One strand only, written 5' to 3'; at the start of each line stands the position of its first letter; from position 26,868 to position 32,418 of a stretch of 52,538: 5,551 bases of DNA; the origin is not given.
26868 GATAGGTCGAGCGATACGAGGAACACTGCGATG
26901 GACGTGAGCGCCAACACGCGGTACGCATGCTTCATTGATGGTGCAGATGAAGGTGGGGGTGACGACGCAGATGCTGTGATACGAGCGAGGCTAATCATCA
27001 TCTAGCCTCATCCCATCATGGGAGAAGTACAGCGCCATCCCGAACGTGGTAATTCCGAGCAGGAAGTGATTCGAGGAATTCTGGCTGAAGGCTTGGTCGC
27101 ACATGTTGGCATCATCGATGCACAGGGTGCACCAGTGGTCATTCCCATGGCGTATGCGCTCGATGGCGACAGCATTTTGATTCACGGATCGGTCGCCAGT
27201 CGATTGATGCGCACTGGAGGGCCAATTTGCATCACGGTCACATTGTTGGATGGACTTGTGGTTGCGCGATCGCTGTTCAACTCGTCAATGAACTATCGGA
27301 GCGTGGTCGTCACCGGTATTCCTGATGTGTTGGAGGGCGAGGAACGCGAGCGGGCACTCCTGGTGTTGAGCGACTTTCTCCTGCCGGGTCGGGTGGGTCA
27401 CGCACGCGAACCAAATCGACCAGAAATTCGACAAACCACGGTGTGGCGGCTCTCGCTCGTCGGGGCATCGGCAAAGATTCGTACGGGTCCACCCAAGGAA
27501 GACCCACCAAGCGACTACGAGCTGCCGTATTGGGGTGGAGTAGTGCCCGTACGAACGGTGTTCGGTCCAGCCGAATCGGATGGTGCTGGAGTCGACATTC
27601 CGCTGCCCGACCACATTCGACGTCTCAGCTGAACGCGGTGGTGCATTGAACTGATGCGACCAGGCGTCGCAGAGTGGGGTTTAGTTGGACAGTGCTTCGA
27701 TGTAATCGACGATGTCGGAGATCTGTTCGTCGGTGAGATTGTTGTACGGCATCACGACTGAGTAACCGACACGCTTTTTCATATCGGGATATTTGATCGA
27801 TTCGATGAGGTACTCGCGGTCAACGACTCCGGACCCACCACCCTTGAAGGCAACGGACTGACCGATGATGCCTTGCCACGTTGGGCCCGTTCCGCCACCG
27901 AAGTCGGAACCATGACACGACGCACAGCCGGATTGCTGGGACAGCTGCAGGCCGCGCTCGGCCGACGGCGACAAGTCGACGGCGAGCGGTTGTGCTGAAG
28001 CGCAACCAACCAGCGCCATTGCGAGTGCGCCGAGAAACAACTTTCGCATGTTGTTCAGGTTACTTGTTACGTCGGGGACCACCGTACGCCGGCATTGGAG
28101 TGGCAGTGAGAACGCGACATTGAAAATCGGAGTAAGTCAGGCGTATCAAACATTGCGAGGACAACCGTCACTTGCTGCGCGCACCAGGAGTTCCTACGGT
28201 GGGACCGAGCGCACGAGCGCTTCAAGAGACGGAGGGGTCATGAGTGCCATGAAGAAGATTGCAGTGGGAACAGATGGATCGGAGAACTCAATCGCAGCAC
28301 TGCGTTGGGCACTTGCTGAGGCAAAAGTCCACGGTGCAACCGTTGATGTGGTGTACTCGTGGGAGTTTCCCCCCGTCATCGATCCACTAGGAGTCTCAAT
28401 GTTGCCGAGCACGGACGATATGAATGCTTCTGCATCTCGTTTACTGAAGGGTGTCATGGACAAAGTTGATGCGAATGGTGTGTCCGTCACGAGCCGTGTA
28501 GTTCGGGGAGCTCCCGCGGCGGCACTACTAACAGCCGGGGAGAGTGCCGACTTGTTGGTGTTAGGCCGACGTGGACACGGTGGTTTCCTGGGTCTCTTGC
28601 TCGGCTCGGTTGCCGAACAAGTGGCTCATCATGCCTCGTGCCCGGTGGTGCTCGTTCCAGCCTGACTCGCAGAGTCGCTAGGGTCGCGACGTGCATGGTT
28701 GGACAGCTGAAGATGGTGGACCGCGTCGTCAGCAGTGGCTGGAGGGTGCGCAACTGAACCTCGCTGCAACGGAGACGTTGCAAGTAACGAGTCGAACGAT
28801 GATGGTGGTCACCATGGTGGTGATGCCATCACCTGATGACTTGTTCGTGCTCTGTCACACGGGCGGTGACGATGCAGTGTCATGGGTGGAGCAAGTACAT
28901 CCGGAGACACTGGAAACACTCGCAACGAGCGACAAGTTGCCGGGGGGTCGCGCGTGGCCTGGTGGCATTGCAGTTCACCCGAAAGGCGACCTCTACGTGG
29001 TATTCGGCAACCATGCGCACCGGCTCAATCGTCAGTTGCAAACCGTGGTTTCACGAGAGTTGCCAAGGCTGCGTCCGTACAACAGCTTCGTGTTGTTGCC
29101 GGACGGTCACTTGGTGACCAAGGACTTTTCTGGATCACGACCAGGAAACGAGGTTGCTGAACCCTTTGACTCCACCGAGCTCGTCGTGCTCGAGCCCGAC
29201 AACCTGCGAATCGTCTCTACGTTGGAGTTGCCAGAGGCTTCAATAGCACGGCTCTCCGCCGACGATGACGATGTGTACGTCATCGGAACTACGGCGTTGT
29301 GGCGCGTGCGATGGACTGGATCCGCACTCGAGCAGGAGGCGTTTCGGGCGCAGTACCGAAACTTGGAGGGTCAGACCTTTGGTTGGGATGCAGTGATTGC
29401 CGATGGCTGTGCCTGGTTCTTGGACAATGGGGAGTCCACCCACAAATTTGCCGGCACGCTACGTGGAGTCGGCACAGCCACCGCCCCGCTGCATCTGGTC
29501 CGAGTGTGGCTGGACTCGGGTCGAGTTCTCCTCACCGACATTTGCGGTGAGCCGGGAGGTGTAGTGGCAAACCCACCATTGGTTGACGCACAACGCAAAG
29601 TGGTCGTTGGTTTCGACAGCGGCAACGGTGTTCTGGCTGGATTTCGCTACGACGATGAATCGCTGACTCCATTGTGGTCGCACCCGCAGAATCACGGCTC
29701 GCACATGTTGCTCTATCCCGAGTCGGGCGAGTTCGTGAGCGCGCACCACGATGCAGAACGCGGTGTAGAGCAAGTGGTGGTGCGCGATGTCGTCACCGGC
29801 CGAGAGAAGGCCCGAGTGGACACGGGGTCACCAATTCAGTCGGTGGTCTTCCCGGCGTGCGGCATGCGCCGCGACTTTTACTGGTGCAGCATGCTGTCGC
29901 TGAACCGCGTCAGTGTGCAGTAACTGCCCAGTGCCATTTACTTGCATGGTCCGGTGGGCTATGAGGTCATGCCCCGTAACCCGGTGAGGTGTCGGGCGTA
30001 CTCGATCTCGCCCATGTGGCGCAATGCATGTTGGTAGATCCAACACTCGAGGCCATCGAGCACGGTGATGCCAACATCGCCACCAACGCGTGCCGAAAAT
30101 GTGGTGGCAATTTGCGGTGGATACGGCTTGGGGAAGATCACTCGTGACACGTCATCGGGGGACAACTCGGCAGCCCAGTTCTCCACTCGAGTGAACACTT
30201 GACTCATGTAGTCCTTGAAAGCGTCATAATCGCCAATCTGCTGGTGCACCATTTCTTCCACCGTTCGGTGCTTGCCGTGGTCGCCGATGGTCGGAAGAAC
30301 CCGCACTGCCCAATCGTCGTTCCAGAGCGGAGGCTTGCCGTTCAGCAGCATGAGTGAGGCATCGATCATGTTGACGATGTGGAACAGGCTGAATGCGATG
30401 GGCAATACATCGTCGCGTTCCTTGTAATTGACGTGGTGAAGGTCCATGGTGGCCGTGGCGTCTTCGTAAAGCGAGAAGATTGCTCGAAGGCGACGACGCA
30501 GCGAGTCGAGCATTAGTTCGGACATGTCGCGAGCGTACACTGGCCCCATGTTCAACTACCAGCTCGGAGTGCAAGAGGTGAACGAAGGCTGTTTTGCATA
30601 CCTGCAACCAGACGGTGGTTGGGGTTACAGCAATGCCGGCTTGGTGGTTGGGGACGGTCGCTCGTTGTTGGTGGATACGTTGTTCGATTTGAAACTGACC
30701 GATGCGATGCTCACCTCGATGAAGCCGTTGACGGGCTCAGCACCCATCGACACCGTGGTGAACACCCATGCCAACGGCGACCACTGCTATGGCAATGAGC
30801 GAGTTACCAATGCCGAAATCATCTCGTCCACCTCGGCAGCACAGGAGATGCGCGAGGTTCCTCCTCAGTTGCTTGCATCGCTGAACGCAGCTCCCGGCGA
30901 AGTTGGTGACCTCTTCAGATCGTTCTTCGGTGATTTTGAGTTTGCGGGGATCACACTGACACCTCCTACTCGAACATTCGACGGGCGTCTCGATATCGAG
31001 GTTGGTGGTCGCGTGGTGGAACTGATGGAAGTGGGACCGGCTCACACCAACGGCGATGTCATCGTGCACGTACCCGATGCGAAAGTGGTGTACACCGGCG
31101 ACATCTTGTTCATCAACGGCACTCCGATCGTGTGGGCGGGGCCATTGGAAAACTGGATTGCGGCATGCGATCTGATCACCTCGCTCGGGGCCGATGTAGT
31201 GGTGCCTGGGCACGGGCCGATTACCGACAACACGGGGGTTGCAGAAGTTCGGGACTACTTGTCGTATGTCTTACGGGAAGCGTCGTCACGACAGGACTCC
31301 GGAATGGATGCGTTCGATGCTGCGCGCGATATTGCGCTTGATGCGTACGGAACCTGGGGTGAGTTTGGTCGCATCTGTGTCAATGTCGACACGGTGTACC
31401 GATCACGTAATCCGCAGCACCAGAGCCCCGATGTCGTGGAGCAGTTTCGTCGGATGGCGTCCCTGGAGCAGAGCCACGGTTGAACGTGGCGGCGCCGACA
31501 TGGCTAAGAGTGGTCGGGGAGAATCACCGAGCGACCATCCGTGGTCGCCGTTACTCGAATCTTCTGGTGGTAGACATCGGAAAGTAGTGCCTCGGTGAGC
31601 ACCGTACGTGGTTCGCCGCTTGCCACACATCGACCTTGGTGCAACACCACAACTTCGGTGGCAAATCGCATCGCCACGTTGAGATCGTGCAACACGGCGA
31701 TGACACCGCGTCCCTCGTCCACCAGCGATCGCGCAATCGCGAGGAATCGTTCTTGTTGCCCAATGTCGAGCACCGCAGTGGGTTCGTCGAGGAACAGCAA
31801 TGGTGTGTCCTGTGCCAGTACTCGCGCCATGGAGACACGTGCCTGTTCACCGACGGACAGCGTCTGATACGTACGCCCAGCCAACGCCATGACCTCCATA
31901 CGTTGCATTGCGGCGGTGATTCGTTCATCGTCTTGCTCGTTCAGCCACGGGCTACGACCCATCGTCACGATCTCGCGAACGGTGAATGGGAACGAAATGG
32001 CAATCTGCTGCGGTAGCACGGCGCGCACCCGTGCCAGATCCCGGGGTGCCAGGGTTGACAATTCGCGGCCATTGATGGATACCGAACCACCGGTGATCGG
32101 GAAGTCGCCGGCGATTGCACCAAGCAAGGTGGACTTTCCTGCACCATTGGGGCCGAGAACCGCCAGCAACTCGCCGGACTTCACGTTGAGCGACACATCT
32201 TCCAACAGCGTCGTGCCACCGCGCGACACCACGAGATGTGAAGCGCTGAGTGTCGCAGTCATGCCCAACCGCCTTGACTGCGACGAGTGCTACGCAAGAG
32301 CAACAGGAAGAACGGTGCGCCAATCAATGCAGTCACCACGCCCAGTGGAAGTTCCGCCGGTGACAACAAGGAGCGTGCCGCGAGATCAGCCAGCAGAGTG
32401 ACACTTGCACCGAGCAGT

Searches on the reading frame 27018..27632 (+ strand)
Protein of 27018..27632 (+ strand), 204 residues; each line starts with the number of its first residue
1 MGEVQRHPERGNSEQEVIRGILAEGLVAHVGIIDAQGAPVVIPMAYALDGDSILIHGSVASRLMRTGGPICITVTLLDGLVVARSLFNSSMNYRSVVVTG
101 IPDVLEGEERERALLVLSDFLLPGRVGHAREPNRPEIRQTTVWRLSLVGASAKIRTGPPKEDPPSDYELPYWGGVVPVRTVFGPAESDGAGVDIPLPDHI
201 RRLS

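Call 65: search_protein_families(library=pfam, proteins=[window:27018-27632:+], max_evalue=0.001)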
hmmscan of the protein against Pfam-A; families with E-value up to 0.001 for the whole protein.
window:27018-27632:+ (204 aa): 1 family
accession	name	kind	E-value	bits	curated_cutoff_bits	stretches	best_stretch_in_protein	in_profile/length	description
PF12900.13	Pyridox_ox_2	-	1e-30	106.9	27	1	15-153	2-139/140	Pyridoxamine 5'-phosphate oxidase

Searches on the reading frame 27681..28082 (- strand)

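Call 65: search_protein_families(library=pfam, proteins=[window:27681-28082:-], max_evalue=0.001)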
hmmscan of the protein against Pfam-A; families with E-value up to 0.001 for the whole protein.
window:27681-28082:- (133 aa): 2 families
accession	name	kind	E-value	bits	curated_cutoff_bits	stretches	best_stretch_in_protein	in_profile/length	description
PF00034.26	Cytochrom_C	-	2.1e-09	39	21.3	1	41-131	1-89/90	Cytochrome c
PF13442.11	Cytochrome_CBB3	-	2e-05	25.3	27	1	41-128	3-68/68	Cytochrome C oxidase, cbb3-type, subunit III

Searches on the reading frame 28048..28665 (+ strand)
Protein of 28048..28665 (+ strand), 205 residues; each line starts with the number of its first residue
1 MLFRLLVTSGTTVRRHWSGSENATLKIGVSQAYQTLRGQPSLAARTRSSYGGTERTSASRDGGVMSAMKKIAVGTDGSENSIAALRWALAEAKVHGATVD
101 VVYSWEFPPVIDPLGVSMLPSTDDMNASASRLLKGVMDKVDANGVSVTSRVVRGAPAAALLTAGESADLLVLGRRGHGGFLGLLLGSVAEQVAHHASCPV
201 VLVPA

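Call 65: search_protein_families(library=pfam, proteins=[window:28048-28665:+], max_evalue=0.001)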
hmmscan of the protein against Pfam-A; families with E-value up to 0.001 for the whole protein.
window:28048-28665:+ (205 aa): 1 family
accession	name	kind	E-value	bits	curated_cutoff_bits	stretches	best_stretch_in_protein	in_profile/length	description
PF00582.32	Usp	-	4.9e-31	108.6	24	1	68-204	1-141/141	Universal stress protein family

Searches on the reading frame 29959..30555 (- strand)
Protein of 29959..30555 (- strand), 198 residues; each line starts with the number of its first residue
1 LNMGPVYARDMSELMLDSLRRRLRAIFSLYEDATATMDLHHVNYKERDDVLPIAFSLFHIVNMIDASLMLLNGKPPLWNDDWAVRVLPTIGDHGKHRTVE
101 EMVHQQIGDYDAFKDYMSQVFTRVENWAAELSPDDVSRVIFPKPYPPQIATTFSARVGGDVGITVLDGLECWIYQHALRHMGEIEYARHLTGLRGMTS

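Call 65: search_protein_families(library=pfam, proteins=[window:29959-30555:-], max_evalue=0.001)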
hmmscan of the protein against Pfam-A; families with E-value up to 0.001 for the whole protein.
window:29959-30555:- (198 aa): 1 family
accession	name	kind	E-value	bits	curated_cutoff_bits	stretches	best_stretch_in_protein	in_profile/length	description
PF12867.12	DinB_2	-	1.9e-06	28.8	24.8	1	30-152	9-109/128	DinB superfamily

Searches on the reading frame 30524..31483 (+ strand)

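Call 65: search_protein_families(library=pfam, proteins=[window:30524-31483:+], max_evalue=0.001)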
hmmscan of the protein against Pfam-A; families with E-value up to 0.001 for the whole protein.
window:30524-31483:+ (319 aa): 2 families
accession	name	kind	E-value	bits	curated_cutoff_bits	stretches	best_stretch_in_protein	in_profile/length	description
PF00753.33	Lactamase_B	-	3.7e-28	99.3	22.7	1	32-230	2-196/196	Metallo-beta-lactamase superfamily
PF12706.13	Lactamase_B_2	-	0.00044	20.3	27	1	47-114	2-75/200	Beta-lactamase superfamily domain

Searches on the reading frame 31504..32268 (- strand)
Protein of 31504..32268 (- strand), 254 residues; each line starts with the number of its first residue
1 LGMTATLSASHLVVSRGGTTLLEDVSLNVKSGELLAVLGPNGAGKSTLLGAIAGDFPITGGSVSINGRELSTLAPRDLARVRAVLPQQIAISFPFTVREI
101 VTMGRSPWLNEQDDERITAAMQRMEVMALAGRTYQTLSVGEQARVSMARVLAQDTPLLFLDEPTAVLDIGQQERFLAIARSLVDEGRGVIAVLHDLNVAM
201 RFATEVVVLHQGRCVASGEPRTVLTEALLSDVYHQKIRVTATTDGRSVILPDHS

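Call 3: search_protein_families(library=pfam, proteins=[window:31504-32268:-], max_evalue=1)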
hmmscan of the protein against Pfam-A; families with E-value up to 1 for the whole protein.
window:31504-32268:- (254 aa): 17 families
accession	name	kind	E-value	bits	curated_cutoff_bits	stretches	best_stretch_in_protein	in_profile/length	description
PF00005.33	ABC_tran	-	3e-30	106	25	1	22-165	1-137/137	ABC transporter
PF13304.12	AAA_21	-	2.7e-06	28.1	27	1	35-53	2-20/304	AAA domain, putative AbiEii toxin, Type IV TA system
PF02463.25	SMC_N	-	8e-06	25.9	40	1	33-184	25-188/220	RecF/RecN/SMC N terminal domain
PF13555.12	AAA_29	-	0.00051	20.2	27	1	27-52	17-42/61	P-loop containing region of AAA domain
PF13191.12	AAA_16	-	0.00086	20.3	32.6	1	29-161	19-139/167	AAA ATPase domain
PF13476.12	AAA_23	-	0.0025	18.9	27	1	26-53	14-40/201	AAA domain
PF13514.12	AAA_27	-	0.0051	16.9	22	1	24-53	18-47/206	AAA domain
PF03193.22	RsgA_GTPase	-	0.01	16.1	30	1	19-64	94-138/174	RsgA GTPase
PF13604.12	AAA_30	-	0.041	14.1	27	1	31-63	16-49/191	AAA domain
PF20703.3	nSTAND1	-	0.059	13.4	27.1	1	20-51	21-52/379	Novel STAND NTPase 1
PF25199.1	nSTAND_NTPase5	-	0.082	13.2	34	1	28-53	37-62/145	Novel STAND NTPase 5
PF01135.25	PCMT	-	0.093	12.9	20.3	1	135-194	46-106/210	Protein-L-isoaspartate(D-aspartate) O-methyltransferase (PCMT)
PF00004.35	AAA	-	0.13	13.2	21.2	1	37-72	3-37/131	ATPase family associated with various cellular activities (AAA)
PF13173.12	AAA_14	-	0.15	12.5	27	0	33-56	3-26/129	AAA domain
PF13175.12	AAA_15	-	0.16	12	32.1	1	22-52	14-43/374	AAA ATPase domain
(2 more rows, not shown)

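Call 4: search_protein_families(library=ncbifam, proteins=[window:31504-32268:-], max_evalue=1)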
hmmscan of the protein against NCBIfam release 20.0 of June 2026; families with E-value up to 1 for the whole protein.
window:31504-32268:- (254 aa): 203 families (the best 25 are shown)
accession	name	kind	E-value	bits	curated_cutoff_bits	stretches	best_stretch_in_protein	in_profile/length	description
NF010068.0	PRK13548.1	equivalog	1.5e-88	296.3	261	1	4-249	3-257/261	heme ABC transporter ATP-binding protein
NF007082.0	PRK09536.1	equivalog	1.2e-71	241.9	537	1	6-242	3-245/402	corrinoid ABC transporter ATPase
NF008409.0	PRK11231.1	equivalog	8.4e-63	212.1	375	1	6-240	2-242/255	Fe(3+) dicitrate ABC transporter ATP-binding protein FecE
TIGR03873.1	F420-0_ABC_ATP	hypoth_equivalog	3.3e-62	210.1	372.4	1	7-249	2-250/256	putative F420-0 ABC transporter ATP-binding protein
NF010067.0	PRK13547.1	equivalog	1.4e-56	191.8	374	1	7-248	2-267/272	heme ABC transporter ATP-binding protein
NF052485.1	sider_ATP_EitC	equivalog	1.9e-48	165.1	485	1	7-242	3-241/251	siderophore ABC transporter ATP-binding protein EitC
NF002981.0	PRK03695.1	equivalog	9.8e-46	156.1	281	1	20-248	14-249/253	vitamin B12 ABC transporter ATP-binding protein BtuD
NF007863.0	PRK10575.1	equivalog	2.9e-44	151.3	433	1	6-237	11-249/265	Fe3+-hydroxamate ABC transporter ATP-binding protein FhuC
NF053840.1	MnTportMntADein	equivalog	8.8e-44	149.9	400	1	7-229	2-225/240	manganese ABC transporter ATP-binding protein MntA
NF007606.0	PRK10253.1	equivalog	1e-41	143.1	497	1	4-237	5-245/266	iron-enterobactin ABC transporter ATP-binding protein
NF040873.1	AztA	equivalog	1.2e-37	129.4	220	1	18-206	4-189/191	zinc ABC transporter ATP-binding protein AztA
TIGR02315.1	ABC_phnC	equivalog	2.6e-34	118.7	266.1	1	17-233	13-242/243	phosphonate ABC transporter ATP-binding protein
TIGR02857.1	CydD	equivalog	8.4e-34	117.4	435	1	6-204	321-525/529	thiol reductant ABC exporter subunit CydD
TIGR01277.1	thiQ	equivalog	6.6e-32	110.8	245.05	1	24-215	16-208/213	thiamine ABC transporter ATP-binding protein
TIGR03771.1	anch_rpt_ABC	equivalog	1.1e-31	110.4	268.8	1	27-230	1-206/223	anchored repeat-type ABC transporter ATP-binding subunit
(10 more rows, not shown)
